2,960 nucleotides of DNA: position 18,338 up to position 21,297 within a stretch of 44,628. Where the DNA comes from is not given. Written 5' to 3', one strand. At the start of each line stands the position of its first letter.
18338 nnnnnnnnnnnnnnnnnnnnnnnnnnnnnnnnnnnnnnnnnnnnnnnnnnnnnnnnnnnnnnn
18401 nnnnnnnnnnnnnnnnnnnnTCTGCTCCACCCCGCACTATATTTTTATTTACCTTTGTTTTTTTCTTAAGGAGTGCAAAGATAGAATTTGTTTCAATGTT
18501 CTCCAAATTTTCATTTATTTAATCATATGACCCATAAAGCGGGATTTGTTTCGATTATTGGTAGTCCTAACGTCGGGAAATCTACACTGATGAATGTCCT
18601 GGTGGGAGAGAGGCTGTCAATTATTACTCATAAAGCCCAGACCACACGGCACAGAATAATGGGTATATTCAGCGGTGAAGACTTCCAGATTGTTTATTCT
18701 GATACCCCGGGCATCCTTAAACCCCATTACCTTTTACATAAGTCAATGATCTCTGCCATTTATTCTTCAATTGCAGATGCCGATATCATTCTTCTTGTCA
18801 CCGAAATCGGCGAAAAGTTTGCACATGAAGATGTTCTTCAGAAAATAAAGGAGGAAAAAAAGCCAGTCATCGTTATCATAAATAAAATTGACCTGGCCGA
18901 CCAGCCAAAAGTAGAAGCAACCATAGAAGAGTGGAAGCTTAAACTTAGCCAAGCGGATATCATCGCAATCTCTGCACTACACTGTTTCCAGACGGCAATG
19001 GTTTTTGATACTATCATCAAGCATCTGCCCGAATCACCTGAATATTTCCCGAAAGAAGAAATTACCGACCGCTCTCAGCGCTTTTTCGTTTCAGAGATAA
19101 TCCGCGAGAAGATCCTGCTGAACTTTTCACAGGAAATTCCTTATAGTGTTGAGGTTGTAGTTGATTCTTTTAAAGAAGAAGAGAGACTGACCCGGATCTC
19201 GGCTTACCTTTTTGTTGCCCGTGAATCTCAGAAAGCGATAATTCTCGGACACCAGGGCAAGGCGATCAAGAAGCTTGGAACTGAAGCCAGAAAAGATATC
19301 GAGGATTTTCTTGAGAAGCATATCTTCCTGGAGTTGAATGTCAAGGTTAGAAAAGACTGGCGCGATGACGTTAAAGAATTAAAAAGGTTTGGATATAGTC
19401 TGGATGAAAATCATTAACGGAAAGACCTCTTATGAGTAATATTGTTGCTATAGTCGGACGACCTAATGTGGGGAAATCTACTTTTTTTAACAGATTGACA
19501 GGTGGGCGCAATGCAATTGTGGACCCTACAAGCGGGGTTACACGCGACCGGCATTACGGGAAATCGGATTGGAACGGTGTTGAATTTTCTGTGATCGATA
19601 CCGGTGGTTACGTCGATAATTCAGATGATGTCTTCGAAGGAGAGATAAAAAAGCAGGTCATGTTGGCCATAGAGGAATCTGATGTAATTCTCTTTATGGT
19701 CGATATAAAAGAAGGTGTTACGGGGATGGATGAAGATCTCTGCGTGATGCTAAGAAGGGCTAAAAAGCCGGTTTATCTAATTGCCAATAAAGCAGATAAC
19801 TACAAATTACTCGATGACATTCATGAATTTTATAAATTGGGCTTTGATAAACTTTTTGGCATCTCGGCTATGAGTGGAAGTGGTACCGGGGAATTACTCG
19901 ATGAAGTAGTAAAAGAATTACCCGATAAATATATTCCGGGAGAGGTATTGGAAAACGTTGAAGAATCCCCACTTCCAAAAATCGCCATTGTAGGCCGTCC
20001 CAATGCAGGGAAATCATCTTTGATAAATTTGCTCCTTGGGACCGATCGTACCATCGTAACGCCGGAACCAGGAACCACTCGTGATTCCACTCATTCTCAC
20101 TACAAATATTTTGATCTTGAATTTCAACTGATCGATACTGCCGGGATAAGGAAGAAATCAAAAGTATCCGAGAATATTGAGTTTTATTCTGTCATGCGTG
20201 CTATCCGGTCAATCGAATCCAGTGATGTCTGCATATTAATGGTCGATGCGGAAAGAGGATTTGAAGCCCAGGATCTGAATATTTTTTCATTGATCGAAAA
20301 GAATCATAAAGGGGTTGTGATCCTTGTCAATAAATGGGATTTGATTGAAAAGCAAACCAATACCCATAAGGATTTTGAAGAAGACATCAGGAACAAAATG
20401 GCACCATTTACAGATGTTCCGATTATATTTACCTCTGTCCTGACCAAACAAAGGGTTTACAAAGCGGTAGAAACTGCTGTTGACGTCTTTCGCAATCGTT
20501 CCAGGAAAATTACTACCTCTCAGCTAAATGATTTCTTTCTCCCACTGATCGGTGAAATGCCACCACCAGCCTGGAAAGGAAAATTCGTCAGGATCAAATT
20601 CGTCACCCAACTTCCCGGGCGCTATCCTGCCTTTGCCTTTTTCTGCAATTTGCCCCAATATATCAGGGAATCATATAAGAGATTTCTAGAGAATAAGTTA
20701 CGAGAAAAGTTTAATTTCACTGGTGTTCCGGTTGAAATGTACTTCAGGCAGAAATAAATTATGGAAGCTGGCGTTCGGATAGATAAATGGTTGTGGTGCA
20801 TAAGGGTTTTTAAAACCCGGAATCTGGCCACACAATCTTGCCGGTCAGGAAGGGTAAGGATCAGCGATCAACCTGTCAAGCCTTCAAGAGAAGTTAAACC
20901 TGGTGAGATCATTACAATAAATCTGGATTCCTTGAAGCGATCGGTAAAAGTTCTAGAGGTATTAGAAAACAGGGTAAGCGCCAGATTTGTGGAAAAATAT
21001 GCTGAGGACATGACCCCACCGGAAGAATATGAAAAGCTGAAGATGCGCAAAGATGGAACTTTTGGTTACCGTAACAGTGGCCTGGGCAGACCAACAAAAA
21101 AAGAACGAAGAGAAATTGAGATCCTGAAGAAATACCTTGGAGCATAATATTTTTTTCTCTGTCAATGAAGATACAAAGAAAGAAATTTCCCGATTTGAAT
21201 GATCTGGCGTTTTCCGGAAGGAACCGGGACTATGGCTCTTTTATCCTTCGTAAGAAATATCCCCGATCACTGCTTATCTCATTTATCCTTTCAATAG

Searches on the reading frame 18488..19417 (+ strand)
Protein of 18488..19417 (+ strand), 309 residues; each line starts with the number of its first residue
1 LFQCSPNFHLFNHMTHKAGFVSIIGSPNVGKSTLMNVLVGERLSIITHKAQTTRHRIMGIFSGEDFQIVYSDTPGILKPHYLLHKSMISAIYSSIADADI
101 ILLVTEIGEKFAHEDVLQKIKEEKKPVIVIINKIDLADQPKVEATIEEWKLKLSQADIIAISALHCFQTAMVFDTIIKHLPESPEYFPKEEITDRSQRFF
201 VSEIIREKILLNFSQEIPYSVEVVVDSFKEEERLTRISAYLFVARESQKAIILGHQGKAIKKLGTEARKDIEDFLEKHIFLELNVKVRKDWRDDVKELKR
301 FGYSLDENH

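Call 9: search_protein_families(library=pfam, proteins=[window:18488-19417:+], max_evalue=0.01)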
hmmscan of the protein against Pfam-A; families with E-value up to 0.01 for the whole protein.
window:18488-19417:+ (309 aa): 12 families
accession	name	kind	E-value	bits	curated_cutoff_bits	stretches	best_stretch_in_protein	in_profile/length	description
PF01926.29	MMR_HSR1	-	4.7e-24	85.1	21.9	1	21-133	2-113/113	50S ribosome-binding GTPase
PF07650.23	KH_2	-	2.6e-18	66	22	1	216-292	1-78/78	KH domain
PF00009.33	GTP_EFTU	-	3.8e-12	46.6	26.5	1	42-181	51-187/188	Elongation factor Tu GTP binding domain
PF02421.24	FeoB_N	-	2.6e-11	43.7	27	1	21-165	3-145/156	Ferrous iron transport protein B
PF10662.15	PduV-EutP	-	1.4e-09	38.3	21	1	23-167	6-132/143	Ethanolamine utilisation - propanediol utilisation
PF00350.29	Dynamin_N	-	4.1e-08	33.9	27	1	71-134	106-168/168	Dynamin family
PF03193.22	RsgA_GTPase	-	2e-06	28.2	30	1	19-78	107-170/174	RsgA GTPase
PF00071.28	Ras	-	5.5e-05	23.2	21.6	1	23-180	4-160/162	Ras family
PF04548.22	AIG1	-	0.00066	19.5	27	1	23-121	5-108/212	AIG1 family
PF08477.19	Roc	-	0.0021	18.7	27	0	21-135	2-119/119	Ras of Complex, Roc, domain of DAPkinase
PF20720.3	nSTAND3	-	0.0058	16.8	27.2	0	7-43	6-42/155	Novel STAND NTPase 3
PF16897.10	MMR_HSR1_Xtn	-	0.0065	16.9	35.2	1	106-180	35-104/106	C-terminal region of MMR_HSR1 domain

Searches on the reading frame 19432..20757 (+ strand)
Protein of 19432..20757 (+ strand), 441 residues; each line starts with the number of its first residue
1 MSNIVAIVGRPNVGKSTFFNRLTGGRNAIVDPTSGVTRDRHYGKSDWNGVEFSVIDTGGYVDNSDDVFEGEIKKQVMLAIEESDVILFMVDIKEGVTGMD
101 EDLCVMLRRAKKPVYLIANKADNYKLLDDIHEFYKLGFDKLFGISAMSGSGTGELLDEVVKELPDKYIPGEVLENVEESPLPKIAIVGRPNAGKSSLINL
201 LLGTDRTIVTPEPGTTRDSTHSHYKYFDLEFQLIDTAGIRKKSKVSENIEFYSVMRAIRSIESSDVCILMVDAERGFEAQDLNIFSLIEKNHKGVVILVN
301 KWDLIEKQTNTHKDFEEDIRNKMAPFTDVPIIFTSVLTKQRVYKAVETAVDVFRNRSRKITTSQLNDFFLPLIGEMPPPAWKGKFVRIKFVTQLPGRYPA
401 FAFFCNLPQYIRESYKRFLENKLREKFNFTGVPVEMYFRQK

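Call 9: search_protein_families(library=pfam, proteins=[window:19432-20757:+], max_evalue=0.01)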
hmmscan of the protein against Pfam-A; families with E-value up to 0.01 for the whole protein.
window:19432-20757:+ (441 aa): 17 families
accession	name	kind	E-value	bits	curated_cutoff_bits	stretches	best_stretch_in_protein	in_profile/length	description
PF01926.29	MMR_HSR1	-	4e-58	194.9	21.9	2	5-120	2-113/113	50S ribosome-binding GTPase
PF14714.11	KH_dom-like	-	6.6e-28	97.3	27.3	1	359-439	1-81/81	KH-domain-like of EngA bacterial GTPase enzymes, C-terminal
PF02421.24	FeoB_N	-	2.5e-27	95.7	27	2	183-341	2-148/156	Ferrous iron transport protein B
PF00009.33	GTP_EFTU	-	1.7e-25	90.1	26.5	2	183-352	5-185/188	Elongation factor Tu GTP binding domain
PF04548.22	AIG1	-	7.8e-13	48.7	27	2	6-107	4-107/212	AIG1 family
PF00350.29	Dynamin_N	-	2.7e-12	47.5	27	1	184-217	1-34/168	Dynamin family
PF03193.22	RsgA_GTPase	-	5e-09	36.6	30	0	3-60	107-161/174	RsgA GTPase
PF00025.27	Arf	-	5.5e-08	32.9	22.3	0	183-347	16-168/174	ADP-ribosylation factor family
PF00071.28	Ras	-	9e-08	32.3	21.6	1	183-351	1-158/162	Ras family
PF08477.19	Roc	-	2.3e-07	31.5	27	0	183-303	1-119/119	Ras of Complex, Roc, domain of DAPkinase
PF09439.16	SRPRB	-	2.5e-07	30.7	25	0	182-258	4-76/178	Signal recognition particle receptor beta subunit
PF04670.18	Gtr1_RagA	-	3.4e-06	27.1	22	1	183-351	1-174/232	Gtr1/RagA G protein conserved region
PF00005.33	ABC_tran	-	1.2e-05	26.4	25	0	183-216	13-42/137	ABC transporter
PF19993.5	DO-GTPase2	-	0.0026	17.9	27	0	184-200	3-19/226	Double-GTPase 2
PF13479.12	AAA_24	-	0.0027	18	27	0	4-31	4-29/195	AAA domain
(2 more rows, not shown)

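Call 53: find_related_loci(query=window:19432-20757:+, collection=genome_contigs, flank=10000)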
Query window:19432-20757:+ (441 aa) in genome_contigs; peptide patterns used: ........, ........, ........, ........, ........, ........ (x = any residue, [..] = any of these).
600 stretches matched a pattern (row limit reached: there are more); 588 encode a relative of the query (tblastn E <= 1e-3); the best 80 are kept; 80 distinct loci.
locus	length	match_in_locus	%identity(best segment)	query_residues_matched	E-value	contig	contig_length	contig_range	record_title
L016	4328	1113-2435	87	1-441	0e+0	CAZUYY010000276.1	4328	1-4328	MAG TPA_asm: uncultured Prolixibacteraceae bacterium isolate binchicken_co3_102 genome assembly, contig: NODE_67630_leng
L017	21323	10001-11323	86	1-441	0e+0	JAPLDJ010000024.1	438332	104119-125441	MAG: Bacteroidetes bacterium isolate LacPavin_0920_WC70_MAG_47_14 LacPavin_0920_WC70_scaffold_478522, whole genome shotg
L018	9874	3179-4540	74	1-441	0e+0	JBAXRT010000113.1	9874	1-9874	MAG: bacterium isolate ELA590 MAG590_113, whole genome shotgun sequence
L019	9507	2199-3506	75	1-441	0e+0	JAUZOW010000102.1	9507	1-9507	MAG: Bacteroidota bacterium isolate bin200(16d) ADOFJJCP_102, whole genome shotgun sequence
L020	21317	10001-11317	72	1-441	0e+0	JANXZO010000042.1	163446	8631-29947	MAG: Bacteroidales bacterium isolate GL140_4_metabat_342 GL140_4_k141_2574048, whole genome shotgun sequence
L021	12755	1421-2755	69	3-441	0e+0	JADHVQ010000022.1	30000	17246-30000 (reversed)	MAG: Bacteroidales bacterium isolate BS750m-G5 BS-750m-C1839, whole genome shotgun sequence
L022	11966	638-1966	71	4-441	0e+0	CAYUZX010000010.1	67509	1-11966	MAG TPA_asm: uncultured Prolixibacteraceae bacterium isolate SRP178699_co1_420 genome assembly, contig: NODE_321_length_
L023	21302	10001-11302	66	1-441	0e+0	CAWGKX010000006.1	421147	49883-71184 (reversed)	MAG: uncultured Bacteroidales bacterium isolate MFD01872.bin.2.78 genome assembly, contig: contig_145993, whole genome s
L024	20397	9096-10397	66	1-441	0e+0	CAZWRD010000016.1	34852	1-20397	MAG TPA_asm: uncultured Bacteroides sp. isolate SRP272421_co2_760 genome assembly, contig: NODE_2577_length_34852_cov_7.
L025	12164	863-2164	65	1-441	0e+0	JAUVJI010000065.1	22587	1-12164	MAG: Bacteroidales bacterium isolate CSMAG_450 CSMAG_450_k127_5959853_length_22587_cov_18.0012, whole genome shotgun seq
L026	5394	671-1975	65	1-441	0e+0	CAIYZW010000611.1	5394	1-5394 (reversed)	MAG: uncultured Bacteroidetes bacterium isolate Ja1_bin-3933 genome assembly, contig: bin-3933:0611/1089, whole genome s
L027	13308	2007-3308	66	1-441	0e+0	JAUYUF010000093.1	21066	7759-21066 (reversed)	MAG: Flavobacteriaceae bacterium isolate C9_concoct.bin.3 C9_k141_26813, whole genome shotgun sequence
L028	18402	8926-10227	65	1-441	0e+0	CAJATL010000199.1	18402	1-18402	MAG: uncultured Bacteroidetes bacterium isolate Loc090907-6m_bin-095 genome assembly, contig: bin-095:199/424, whole gen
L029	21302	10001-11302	64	1-441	0e+0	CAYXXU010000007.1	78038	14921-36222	MAG TPA_asm: uncultured Bacteroidales bacterium isolate SRP220891_co2_158 genome assembly, contig: NODE_411_length_78038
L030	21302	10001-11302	63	1-441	0e+0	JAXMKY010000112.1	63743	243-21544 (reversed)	MAG: Bacteroidales bacterium isolate L4_metabat.bin.27 k141_133050, whole genome shotgun sequence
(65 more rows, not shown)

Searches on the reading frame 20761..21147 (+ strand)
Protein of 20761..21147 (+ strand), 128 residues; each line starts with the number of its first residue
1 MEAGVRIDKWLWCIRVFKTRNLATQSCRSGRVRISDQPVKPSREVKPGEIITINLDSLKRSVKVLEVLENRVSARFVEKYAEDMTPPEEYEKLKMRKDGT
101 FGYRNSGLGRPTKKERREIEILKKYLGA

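Call 9: search_protein_families(library=pfam, proteins=[window:20761-21147:+], max_evalue=0.01)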
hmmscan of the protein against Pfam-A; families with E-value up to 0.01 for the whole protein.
window:20761-21147:+ (128 aa): 1 family
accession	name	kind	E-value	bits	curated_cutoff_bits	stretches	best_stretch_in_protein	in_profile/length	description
PF01479.30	S4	-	1.3e-09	38.1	22.8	1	5-51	1-48/48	S4 domain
